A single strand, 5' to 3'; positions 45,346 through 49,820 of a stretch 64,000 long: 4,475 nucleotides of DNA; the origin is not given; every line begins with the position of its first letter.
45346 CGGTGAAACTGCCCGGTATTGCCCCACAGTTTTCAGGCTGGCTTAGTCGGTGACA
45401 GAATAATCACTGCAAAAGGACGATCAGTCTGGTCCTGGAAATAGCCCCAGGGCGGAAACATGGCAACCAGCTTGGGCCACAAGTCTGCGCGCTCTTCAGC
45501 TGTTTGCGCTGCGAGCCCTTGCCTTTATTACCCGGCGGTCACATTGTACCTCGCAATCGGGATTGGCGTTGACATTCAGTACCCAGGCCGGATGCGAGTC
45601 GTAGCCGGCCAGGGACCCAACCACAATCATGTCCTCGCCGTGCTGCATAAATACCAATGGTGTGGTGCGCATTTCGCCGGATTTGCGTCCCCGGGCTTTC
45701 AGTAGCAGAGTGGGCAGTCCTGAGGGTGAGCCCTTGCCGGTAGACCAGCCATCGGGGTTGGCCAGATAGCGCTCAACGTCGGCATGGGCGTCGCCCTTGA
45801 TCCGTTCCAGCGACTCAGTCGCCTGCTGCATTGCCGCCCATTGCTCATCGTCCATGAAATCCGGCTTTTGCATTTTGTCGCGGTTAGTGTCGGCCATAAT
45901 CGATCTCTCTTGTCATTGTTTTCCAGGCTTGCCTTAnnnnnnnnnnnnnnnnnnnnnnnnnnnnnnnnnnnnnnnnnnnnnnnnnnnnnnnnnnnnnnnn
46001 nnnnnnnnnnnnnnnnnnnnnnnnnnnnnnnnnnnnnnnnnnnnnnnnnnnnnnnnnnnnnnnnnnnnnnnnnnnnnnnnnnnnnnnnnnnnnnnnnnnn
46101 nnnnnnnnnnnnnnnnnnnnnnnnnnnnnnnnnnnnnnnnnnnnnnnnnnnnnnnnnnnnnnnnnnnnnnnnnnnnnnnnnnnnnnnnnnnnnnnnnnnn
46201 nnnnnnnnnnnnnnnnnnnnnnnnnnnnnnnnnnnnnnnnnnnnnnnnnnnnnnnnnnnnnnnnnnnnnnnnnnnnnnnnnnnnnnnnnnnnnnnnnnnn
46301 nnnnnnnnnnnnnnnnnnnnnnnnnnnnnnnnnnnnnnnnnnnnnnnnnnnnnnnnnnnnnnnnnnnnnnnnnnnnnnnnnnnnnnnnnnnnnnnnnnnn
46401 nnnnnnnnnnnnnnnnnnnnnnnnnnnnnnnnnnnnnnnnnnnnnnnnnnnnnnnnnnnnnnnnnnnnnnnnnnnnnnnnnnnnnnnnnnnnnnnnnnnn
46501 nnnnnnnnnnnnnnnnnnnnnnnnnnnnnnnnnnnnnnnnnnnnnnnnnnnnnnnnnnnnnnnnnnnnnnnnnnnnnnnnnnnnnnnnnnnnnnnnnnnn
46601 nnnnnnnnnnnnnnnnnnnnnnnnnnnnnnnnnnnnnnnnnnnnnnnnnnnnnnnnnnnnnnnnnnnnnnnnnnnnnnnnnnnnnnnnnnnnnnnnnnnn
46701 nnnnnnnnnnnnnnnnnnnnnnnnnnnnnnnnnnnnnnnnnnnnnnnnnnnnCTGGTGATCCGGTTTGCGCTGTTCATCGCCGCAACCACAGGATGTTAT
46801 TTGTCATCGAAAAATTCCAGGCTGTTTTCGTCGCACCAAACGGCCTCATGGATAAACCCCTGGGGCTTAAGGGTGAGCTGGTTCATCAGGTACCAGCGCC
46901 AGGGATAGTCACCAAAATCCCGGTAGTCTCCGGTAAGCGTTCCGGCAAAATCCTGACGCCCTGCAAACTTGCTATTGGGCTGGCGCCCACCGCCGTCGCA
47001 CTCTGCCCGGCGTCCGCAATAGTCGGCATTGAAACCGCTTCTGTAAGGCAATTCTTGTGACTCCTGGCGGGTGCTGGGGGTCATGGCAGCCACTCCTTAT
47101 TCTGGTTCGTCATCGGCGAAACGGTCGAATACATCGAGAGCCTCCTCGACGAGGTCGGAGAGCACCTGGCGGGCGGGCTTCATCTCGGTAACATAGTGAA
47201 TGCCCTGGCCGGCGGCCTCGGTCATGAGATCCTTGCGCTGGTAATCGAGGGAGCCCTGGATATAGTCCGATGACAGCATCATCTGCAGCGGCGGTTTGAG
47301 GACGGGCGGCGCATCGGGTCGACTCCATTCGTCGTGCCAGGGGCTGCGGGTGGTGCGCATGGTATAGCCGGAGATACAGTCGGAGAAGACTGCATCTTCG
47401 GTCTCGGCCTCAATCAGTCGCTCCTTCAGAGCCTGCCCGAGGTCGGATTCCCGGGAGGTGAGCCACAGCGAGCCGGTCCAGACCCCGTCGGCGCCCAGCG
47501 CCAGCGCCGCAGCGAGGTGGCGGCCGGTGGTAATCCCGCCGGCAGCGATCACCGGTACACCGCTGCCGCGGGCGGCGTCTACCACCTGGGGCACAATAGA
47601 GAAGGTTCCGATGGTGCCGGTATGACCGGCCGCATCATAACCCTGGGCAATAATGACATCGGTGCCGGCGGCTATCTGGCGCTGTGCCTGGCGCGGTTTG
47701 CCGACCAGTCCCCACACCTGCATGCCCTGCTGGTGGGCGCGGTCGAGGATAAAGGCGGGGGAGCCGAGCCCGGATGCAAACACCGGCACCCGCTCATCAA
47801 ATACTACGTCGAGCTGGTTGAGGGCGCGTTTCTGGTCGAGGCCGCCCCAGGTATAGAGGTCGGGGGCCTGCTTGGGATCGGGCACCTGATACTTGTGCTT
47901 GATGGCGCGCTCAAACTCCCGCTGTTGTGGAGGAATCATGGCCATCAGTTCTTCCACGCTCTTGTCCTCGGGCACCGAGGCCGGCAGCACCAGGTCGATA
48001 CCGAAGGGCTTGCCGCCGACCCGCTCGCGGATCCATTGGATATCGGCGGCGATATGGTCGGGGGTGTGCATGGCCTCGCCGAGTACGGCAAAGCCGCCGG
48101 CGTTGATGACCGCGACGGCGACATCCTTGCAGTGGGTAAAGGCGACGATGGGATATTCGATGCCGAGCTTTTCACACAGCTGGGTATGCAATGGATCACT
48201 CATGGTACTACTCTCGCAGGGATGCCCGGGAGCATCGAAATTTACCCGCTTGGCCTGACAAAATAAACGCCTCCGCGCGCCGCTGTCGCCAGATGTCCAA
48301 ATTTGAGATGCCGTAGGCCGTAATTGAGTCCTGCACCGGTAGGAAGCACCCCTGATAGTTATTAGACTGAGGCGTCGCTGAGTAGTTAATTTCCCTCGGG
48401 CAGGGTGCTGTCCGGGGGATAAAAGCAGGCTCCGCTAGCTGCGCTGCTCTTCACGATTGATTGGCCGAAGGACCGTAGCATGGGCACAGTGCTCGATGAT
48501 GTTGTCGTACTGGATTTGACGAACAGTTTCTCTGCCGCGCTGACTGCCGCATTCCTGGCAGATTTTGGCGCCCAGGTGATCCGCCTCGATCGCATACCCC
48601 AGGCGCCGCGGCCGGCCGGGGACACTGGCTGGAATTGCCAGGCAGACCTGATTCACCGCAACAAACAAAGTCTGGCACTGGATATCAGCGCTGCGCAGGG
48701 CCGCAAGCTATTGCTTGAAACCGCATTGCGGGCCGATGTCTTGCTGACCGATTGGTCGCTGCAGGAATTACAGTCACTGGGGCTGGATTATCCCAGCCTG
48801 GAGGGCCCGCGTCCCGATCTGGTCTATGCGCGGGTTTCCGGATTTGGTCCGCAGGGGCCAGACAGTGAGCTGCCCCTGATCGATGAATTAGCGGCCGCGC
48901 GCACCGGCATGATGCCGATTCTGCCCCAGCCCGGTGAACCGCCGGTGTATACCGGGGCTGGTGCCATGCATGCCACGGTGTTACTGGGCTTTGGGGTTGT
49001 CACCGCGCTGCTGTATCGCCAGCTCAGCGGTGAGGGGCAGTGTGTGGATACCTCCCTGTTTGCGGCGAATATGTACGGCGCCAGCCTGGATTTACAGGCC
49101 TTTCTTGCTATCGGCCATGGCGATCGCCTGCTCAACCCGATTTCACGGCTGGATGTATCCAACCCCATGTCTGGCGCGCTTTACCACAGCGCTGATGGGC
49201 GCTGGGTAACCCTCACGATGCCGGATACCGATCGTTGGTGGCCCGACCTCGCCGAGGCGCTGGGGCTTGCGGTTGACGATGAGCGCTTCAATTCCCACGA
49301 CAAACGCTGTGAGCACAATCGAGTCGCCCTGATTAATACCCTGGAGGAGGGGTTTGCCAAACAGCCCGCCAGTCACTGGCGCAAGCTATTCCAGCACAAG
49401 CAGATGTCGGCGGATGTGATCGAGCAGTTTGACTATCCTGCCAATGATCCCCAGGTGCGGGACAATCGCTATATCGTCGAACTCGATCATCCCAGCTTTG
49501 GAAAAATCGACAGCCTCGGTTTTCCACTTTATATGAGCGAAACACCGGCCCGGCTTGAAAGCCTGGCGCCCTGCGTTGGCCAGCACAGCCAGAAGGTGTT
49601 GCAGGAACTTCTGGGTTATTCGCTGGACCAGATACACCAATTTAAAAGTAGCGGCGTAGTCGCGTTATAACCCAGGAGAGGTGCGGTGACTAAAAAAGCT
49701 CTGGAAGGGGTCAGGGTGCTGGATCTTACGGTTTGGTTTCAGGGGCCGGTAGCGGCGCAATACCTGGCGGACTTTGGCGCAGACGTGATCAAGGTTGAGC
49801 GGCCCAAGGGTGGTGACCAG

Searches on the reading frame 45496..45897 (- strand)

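Call 10: search_protein_families(library=pfam, proteins=[window:45496-45897:-])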
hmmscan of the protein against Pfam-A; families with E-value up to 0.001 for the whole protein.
window:45496-45897:- (133 aa): 1 family
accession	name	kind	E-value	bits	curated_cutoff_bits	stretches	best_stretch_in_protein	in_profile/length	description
PF04075.20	F420H2_quin_red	-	3.7e-21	76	22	1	58-131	21-93/130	F420H(2)-dependent quinone reductase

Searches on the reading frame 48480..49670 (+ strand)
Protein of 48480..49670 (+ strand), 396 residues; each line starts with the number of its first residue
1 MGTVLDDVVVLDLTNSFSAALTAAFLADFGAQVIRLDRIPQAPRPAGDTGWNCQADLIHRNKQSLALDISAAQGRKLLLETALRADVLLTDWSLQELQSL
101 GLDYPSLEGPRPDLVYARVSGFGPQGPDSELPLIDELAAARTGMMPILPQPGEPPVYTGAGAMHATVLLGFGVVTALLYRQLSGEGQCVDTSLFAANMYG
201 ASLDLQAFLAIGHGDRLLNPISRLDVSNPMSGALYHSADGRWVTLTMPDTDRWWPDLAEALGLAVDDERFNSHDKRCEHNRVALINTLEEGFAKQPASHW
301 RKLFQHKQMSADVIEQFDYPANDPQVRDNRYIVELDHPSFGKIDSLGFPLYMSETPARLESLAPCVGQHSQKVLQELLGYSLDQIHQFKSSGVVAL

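Call 8: search_protein_families(library=pfam, proteins=[window:48480-49670:+])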
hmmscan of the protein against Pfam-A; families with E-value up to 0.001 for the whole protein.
window:48480-49670:+ (396 aa): 1 family
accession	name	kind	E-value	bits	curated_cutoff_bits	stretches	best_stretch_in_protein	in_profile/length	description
PF02515.22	CoA_transf_3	-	1.3e-67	229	23.3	1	5-370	1-366/366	CoA-transferase family III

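Call 44: find_homologous_proteins(query=window:48480-49670:+, max_evalue=1e-60)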
Query window:48480-49670:+ (396 aa): 854 proteins with E <= 1e-60 among 8000 candidates; the best 120 are listed.
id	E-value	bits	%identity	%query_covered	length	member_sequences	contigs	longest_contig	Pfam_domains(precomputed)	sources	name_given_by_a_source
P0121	1.3e-266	902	100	100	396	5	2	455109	PF02515.23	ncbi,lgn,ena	-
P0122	2.8e-207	706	79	100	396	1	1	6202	PF02515.23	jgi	jgi:formyl-CoA transferase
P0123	1.4e-205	701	77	100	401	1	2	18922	PF02515.23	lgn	-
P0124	2.6e-203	693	77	100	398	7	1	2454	PF02515.23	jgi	jgi:crotonobetainyl-CoA:carnitine CoA-transferase CaiB-like acyl-CoA transferase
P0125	4.1e-203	693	78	99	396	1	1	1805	PF02515.23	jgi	jgi:formyl-CoA transferase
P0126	7.8e-202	689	77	100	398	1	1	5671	PF02515.23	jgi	jgi:crotonobetainyl-CoA:carnitine CoA-transferase CaiB-like acyl-CoA transferase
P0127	1.3e-199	681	75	100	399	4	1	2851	PF02515.23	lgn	-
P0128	9.8e-197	672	75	100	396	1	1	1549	PF02515.23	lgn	-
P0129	2.2e-196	671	75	100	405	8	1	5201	PF02515.23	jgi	jgi:formyl-CoA transferase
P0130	1.5e-192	658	73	100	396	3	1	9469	PF02515.23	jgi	jgi:crotonobetainyl-CoA:carnitine CoA-transferase CaiB-like acyl-CoA transferase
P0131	1.7e-192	658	74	100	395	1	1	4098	PF02515.23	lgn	-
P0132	3.3e-190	650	73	100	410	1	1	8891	PF02515.23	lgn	-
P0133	2.8e-187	641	72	100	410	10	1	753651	PF02515.23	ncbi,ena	-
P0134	7.9e-187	639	71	100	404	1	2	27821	PF02515.23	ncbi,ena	-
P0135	4.3e-185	633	71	99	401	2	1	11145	PF02515.23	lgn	-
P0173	2.4e-178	611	68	100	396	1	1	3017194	PF02515.23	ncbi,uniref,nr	ncbi:putative Formyl-CoA transferase [Sterolibacterium denitrificans]|uniref:Formyl-CoA transferase 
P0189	5.2e-177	607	70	100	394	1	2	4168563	PF02515.23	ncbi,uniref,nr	ncbi:CaiB/BaiF CoA transferase family protein [Denitratisoma oestradiolicum]|uniref:Putative Formyl-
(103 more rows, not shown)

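Call 45: find_encoding_contigs(protein=P0189, flank=10000, max_places=1)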
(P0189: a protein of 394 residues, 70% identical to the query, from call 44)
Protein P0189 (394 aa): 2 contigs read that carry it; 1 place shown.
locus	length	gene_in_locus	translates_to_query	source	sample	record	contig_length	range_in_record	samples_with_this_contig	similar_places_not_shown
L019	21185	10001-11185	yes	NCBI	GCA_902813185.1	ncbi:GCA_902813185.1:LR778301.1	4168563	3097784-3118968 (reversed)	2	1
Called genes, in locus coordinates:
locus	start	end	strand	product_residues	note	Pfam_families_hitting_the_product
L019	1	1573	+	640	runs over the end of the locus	PF00033:Cytochrome_B, PF13631:Cytochrom_B_N_2, PF00111:Fer2, PF00970:FAD_binding_6, PF00175:NAD_binding_1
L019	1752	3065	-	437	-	PF00115:COX1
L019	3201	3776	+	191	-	PF00578:AhpC-TSA, PF02630:SCO1-SenC, PF26971:TM-like_Thioredoxin-like_C (faint)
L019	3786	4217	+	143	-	PF07027:DUF1318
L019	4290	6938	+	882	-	PF00072:Response_reg, PF00989:PAS, PF08448:PAS_4, PF13426:PAS_9, PF00990:GGDEF, PF00563:EAL, PF00072:Response_reg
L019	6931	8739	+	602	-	PF13185:GAF_2, PF00989:PAS (weak), PF08448:PAS_4 (weak), PF13188:PAS_8 (weak), PF13426:PAS_9, PF00512:HisKA (faint), PF02518:HATPase_c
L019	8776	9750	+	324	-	PF00072:Response_reg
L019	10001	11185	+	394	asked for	PF02515:CoA_transf_3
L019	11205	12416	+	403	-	PF02515:CoA_transf_3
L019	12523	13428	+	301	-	PF00378:ECH_1, PF16113:ECH_2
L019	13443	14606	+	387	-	PF22691:Thiolase_C_1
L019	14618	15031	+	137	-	PF12172:zf-ChsH2 (weak), PF01796:OB_ChsH2_C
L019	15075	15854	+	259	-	PF00378:ECH_1, PF16113:ECH_2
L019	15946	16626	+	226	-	PF03446:NAD_binding_2 (weak), PF03807:F420_oxidored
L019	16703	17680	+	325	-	PF04909:Amidohydro_2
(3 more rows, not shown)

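Call 46: find_encoding_contigs(protein=P0173, flank=10000, max_places=1)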
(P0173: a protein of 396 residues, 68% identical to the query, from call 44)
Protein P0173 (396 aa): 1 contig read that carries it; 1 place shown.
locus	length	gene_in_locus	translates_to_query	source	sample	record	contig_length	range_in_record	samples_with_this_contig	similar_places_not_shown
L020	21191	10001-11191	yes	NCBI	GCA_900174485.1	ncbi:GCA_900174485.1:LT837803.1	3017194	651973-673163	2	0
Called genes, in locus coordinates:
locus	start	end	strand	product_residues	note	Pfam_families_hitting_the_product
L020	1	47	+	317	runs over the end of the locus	PF00106:adh_short, PF08659:KR, PF13561:adh_short_C2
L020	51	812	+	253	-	PF23441:SDR (weak), PF00106:adh_short, PF08659:KR, PF13561:adh_short_C2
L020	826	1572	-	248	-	PF00440:TetR_N, PF02909:TetR_C_1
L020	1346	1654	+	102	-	-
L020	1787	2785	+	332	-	PF01370:Epimerase, PF04321:RmlD_sub_bind, PF01073:3Beta_HSD (weak), PF02719:Polysacc_synt_2 (faint), PF16363:GDP_Man_Dehyd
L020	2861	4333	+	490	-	PF00483:NTP_transferase, PF12804:NTP_transf_3 (weak), PF22640:ManC_GMP_beta-helix, PF01050:MannoseP_isomer, PF07883:Cupin_2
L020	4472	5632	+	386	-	PF13439:Glyco_transf_4, PF20706:GT4-conflict, PF00534:Glycos_transf_1, PF13692:Glyco_trans_1_4, PF13524:Glyco_trans_1_2 (weak)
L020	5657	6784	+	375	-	PF13439:Glyco_transf_4, PF13579:Glyco_trans_4_4, PF00534:Glycos_transf_1, PF13692:Glyco_trans_1_4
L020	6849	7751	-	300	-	PF00296:Bac_luciferase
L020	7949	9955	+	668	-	PF12838:Fer4_7 (faint), PF12797:Fer4_2 (faint), PF13183:Fer4_8 (weak), PF13237:Fer4_10 (weak), PF02754:CCG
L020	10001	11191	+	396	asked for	PF02515:CoA_transf_3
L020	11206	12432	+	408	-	PF02515:CoA_transf_3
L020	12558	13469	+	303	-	PF00378:ECH_1, PF16113:ECH_2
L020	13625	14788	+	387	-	PF22691:Thiolase_C_1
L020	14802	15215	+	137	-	PF12172:zf-ChsH2, PF01796:OB_ChsH2_C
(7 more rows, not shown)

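Call 47: find_encoding_contigs(protein=P0133, flank=10000, max_places=1)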
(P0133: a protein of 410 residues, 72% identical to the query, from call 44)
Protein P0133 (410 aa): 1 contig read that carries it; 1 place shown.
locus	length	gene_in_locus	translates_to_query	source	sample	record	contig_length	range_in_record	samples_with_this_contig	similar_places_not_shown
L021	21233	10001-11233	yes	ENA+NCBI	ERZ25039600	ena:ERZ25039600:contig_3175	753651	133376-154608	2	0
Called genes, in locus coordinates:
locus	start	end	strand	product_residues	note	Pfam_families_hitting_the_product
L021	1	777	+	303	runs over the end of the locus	PF01263:Aldose_epim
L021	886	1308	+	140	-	PF20159:YidB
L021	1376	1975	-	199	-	-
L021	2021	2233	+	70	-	PF07883:Cupin_2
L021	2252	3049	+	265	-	-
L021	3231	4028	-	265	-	PF01012:ETF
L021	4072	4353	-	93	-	-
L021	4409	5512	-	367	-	PF03060:NMO, PF01070:FMN_dh, PF00478:IMPDH (weak)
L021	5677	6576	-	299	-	PF00296:Bac_luciferase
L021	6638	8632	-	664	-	PF00724:Oxidored_FMN, PF00070:Pyr_redox (weak), PF01266:DAO (weak), PF03486:HI0933_like (faint), PF07992:Pyr_redox_2, PF12831:FAD_oxidored, PF13450:NAD_binding_8 (weak), PF22620:OYE-like_second_a-b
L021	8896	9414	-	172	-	PF04075:F420H2_quin_red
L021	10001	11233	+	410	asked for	PF02515:CoA_transf_3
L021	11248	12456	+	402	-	PF02515:CoA_transf_3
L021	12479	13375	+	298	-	PF00378:ECH_1, PF16113:ECH_2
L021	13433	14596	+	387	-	PF22691:Thiolase_C_1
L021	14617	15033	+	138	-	PF12172:zf-ChsH2 (weak), PF01796:OB_ChsH2_C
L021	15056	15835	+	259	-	PF00378:ECH_1, PF16113:ECH_2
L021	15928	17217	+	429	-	PF02515:CoA_transf_3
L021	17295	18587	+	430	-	PF05977:MFS_3, PF07690:MFS_1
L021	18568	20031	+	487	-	PF02515:CoA_transf_3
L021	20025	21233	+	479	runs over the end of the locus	PF07969:Amidohydro_3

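Call 51: search_protein_families(library=ncbifam, proteins=[window:48480-49670:+], max_evalue=0.00001)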
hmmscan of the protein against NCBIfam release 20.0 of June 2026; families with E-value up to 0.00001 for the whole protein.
window:48480-49670:+ (396 aa): 7 families
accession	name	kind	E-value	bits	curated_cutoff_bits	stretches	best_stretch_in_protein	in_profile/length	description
NF003809.0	PRK05398.1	subfamily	4e-33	114.6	442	2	3-196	3-203/416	formyl-CoA transferase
NF041294.1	Scnl_mescCoAtase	equivalog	1.4e-31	110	700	1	4-374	3-380/381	succinyl-CoA:mesaconate CoA-transferase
TIGR03253.1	oxalate_frc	equivalog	2.2e-30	105.7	504.2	2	4-197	3-203/416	formyl-CoA transferase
NF052585.1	SucGlutTfsCaiB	equivalog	1.1e-29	103.3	750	1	5-377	8-388/394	succinate--glutarate CoA-transferase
NF008511.0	PRK11430.1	equivalog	1.6e-25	90.1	522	1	6-306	11-312/381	CoA:oxalate CoA-transferase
NF002914.1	PRK03525.1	equivalog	1.9e-12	46.8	413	1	5-195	10-200/400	L-carnitine CoA-transferase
TIGR04253.1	mesacon_CoA_iso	equivalog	1.2e-08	34.3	725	1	8-395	6-401/403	2-methylfumaryl-CoA isomerase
